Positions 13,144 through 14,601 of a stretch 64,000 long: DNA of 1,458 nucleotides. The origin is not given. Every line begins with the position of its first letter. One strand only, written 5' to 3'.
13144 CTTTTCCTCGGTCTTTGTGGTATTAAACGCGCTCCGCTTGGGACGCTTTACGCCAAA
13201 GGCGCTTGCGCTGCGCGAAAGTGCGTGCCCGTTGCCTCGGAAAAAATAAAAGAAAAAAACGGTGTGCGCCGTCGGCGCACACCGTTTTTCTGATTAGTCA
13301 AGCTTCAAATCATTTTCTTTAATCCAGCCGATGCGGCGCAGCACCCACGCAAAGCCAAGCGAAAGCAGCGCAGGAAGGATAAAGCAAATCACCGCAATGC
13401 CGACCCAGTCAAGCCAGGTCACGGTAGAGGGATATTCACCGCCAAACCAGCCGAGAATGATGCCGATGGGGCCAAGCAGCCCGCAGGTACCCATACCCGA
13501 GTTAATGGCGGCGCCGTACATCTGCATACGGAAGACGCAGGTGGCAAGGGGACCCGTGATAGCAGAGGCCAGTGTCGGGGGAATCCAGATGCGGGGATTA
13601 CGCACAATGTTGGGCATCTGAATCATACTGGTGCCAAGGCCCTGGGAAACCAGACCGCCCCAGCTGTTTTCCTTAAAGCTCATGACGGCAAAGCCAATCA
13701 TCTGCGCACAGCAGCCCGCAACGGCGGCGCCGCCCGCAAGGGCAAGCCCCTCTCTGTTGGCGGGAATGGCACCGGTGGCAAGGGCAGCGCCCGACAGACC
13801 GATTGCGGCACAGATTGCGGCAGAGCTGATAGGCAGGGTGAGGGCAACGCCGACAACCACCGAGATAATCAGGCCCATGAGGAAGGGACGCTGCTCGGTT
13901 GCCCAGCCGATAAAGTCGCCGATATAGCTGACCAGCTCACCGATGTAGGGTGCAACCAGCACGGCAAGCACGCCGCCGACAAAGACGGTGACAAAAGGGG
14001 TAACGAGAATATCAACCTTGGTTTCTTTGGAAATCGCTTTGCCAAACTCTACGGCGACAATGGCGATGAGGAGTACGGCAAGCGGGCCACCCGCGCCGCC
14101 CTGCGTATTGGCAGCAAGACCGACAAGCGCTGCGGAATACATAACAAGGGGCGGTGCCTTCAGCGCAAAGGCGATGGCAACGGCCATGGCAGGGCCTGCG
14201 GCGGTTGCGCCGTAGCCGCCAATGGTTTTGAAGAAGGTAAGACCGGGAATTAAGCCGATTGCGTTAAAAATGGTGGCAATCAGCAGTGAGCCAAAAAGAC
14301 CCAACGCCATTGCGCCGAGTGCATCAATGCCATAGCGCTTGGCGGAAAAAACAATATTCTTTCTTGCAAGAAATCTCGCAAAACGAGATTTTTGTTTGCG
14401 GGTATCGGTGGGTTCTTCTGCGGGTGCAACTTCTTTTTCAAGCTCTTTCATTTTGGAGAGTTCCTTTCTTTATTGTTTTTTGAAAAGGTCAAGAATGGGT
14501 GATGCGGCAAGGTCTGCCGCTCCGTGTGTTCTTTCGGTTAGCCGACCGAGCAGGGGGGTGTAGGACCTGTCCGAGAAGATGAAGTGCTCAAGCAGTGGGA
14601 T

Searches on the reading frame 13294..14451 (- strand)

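Call 36: search_protein_families(library=pfam, proteins=[window:13294-14451:-], max_evalue=0.00001)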
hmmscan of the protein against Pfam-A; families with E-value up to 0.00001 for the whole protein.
window:13294-14451:- (385 aa): 1 family
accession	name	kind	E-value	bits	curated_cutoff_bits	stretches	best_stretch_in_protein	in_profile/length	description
PF13303.11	PTS_EIIC_2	-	9.5e-86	288.3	28.9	1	43-384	2-327/327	Phosphotransferase system, EIIC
